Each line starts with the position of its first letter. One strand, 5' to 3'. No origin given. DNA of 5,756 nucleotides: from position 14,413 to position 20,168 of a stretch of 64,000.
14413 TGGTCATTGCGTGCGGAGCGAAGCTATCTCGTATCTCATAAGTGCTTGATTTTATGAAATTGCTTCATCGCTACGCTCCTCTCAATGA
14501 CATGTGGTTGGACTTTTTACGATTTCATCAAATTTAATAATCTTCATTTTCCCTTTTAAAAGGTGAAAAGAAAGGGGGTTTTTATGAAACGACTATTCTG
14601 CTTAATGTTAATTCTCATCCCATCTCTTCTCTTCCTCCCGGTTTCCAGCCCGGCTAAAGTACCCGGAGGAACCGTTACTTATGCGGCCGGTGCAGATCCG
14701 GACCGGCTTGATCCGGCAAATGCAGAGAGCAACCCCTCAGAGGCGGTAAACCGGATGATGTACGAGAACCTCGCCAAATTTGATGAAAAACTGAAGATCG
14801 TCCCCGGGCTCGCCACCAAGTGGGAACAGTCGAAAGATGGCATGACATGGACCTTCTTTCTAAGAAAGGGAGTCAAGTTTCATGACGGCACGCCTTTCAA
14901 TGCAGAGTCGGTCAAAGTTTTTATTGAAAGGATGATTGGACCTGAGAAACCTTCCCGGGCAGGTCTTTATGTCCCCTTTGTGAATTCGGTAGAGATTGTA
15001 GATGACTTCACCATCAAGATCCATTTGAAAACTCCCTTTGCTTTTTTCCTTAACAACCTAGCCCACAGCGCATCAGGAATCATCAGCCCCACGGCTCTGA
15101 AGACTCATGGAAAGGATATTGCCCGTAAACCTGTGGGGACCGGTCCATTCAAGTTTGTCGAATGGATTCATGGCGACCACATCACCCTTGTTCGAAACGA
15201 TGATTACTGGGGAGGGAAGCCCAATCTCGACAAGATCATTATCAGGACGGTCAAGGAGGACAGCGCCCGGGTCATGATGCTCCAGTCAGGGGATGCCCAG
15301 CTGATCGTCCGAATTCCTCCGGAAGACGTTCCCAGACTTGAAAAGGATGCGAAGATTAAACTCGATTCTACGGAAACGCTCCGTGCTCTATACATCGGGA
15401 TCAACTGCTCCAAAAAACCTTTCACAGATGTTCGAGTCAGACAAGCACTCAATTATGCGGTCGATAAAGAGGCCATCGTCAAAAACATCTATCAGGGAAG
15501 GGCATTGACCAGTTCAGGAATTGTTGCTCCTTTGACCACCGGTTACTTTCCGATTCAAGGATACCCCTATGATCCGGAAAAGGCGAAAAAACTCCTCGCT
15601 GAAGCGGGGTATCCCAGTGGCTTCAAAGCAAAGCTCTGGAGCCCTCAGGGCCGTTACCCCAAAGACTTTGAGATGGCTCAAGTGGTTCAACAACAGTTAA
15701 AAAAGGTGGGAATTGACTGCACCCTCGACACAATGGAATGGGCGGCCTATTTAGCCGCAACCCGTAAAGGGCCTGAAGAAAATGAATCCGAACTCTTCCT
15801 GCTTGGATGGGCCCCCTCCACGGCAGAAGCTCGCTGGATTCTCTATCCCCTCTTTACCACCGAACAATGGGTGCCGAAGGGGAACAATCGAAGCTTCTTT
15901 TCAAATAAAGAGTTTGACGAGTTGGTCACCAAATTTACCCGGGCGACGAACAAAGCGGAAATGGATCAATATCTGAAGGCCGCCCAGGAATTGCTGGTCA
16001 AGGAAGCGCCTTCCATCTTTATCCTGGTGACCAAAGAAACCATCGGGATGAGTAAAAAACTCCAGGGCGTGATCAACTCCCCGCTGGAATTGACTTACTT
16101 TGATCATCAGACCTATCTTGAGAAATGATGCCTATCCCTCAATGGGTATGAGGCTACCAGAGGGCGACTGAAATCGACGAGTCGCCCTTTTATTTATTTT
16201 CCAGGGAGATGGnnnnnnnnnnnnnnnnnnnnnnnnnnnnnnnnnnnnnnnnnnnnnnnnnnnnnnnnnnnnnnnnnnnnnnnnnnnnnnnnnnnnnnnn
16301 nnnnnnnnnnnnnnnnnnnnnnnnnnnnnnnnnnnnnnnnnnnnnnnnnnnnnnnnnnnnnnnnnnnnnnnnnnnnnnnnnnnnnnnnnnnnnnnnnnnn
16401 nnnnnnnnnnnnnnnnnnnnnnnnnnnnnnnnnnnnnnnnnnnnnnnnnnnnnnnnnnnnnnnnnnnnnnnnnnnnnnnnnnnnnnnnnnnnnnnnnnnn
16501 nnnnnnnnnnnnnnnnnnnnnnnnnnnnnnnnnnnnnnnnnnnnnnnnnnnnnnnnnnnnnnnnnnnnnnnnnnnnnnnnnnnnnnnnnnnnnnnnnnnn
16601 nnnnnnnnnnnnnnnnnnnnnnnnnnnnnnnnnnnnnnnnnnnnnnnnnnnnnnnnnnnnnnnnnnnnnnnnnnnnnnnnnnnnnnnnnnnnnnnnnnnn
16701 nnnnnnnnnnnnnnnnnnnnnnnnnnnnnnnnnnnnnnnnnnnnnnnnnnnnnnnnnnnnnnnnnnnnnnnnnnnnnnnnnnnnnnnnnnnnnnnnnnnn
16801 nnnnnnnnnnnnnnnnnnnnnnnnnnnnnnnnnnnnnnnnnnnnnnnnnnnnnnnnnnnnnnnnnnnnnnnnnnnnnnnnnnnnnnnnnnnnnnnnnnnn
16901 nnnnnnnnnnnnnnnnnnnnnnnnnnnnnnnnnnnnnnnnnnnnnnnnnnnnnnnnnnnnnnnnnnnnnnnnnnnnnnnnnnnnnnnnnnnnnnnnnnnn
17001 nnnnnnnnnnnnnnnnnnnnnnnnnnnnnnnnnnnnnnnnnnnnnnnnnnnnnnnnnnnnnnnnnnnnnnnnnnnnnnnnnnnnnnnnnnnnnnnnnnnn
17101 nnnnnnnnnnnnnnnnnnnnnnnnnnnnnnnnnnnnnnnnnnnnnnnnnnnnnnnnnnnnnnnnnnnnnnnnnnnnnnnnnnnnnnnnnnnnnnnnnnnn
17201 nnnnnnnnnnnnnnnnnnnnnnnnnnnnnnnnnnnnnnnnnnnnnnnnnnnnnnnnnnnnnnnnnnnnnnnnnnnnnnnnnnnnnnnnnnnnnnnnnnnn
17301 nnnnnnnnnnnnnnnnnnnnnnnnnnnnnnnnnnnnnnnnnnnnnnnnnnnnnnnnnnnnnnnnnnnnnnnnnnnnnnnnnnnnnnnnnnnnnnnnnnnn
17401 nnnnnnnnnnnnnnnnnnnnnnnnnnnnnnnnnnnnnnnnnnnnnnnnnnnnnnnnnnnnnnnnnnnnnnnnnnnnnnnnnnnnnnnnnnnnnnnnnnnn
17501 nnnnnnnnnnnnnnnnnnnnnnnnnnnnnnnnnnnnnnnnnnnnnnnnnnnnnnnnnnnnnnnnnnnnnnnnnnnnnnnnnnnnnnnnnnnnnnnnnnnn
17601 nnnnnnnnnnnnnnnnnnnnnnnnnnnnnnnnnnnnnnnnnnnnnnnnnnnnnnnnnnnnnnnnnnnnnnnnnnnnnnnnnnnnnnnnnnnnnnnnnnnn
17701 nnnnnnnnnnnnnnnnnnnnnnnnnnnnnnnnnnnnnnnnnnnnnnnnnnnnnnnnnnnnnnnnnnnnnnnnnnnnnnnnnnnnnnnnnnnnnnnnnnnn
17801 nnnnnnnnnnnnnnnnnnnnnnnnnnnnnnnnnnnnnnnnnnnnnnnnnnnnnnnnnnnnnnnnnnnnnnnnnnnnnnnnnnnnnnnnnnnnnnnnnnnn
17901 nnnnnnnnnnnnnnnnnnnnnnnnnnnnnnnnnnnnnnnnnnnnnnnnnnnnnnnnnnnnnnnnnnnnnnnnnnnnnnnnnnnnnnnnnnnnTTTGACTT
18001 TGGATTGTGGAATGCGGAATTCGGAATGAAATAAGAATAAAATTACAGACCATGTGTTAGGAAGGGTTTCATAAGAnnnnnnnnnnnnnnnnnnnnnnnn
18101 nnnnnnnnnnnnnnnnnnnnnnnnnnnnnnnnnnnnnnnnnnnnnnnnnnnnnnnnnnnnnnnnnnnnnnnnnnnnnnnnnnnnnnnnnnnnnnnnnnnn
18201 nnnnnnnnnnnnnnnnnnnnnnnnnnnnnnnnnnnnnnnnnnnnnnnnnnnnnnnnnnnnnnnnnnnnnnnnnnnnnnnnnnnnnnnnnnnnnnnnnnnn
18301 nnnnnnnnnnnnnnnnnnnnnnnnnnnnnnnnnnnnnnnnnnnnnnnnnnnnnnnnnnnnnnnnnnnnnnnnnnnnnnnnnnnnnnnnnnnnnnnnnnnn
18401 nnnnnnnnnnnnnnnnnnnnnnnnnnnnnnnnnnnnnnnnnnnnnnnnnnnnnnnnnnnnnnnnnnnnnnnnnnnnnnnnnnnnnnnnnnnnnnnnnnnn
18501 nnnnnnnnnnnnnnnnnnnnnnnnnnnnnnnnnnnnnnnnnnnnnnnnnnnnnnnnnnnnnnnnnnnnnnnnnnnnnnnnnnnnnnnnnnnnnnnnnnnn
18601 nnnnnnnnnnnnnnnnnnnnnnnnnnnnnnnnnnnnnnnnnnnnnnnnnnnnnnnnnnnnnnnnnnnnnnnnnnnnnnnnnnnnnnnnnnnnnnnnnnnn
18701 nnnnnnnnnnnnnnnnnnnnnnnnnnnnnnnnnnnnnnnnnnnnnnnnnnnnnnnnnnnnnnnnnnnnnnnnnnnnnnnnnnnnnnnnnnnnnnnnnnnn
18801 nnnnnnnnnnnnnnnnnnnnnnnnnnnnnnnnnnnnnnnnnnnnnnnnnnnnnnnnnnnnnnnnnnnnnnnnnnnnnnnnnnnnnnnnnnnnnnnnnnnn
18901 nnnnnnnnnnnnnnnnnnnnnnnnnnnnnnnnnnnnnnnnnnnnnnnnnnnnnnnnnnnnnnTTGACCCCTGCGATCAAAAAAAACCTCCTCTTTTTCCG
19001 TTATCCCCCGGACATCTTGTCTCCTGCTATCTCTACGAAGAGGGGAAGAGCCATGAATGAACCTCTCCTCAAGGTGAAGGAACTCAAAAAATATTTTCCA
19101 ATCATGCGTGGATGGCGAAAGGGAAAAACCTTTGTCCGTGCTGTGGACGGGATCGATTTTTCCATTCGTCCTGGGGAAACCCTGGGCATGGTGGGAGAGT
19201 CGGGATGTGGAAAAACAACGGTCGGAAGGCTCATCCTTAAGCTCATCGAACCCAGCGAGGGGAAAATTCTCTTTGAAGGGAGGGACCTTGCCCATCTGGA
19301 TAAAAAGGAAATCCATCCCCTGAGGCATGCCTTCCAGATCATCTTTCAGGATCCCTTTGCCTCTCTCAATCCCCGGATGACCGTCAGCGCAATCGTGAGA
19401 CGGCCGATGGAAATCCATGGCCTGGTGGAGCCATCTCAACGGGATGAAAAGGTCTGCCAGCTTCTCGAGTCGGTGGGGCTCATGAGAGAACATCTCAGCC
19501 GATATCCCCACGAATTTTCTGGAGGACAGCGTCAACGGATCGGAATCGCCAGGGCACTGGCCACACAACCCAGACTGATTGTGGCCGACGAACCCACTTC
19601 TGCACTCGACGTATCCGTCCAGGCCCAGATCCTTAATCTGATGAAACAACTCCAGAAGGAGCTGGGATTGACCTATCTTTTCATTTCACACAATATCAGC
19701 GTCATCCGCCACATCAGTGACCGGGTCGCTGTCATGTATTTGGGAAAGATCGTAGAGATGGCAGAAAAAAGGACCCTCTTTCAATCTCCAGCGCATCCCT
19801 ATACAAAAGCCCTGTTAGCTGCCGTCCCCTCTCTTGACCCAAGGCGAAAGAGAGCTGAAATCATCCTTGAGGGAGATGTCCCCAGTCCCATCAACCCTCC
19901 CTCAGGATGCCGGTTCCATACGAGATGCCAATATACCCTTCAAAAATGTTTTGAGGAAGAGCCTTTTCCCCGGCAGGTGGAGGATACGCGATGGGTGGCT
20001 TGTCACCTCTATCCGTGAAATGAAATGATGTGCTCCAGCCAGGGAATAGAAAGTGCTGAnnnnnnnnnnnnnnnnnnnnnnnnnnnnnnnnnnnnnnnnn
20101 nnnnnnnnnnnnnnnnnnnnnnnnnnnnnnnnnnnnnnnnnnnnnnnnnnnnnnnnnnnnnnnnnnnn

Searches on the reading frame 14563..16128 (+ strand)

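Call 39: search_protein_families(library=pfam, proteins=[window:14563-16128:+], max_evalue=0.00001)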
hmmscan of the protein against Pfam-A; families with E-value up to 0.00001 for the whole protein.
window:14563-16128:+ (521 aa): 1 family
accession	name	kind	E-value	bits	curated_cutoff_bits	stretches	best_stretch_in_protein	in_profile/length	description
PF00496.27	SBP_bac_5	-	1.9e-109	366.6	32.4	1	78-435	1-365/368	Bacterial extracellular solute-binding proteins, family 5 Middle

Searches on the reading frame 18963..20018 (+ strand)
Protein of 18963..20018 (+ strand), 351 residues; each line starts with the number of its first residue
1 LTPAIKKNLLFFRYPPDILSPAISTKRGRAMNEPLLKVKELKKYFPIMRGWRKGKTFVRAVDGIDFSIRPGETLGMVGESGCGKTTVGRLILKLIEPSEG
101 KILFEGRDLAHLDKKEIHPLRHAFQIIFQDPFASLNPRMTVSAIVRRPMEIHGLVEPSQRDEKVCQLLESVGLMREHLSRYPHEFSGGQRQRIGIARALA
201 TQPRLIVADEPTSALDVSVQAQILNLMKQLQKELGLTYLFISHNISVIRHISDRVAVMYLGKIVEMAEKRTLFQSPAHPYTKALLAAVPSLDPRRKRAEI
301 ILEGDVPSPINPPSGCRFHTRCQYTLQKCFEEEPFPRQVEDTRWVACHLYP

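Call 41: search_protein_families(library=pfam, proteins=[window:18963-20018:+], max_evalue=0.00001)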
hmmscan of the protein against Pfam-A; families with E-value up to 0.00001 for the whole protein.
window:18963-20018:+ (351 aa): 2 families
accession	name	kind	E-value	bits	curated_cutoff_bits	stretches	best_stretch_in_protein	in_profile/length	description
PF00005.33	ABC_tran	-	2.7e-34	119.2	25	1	62-213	2-137/137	ABC transporter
PF08352.17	oligo_HPY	-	2.6e-20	73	27.1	1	264-329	1-65/65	Oligopeptide/dipeptide transporter, C-terminal region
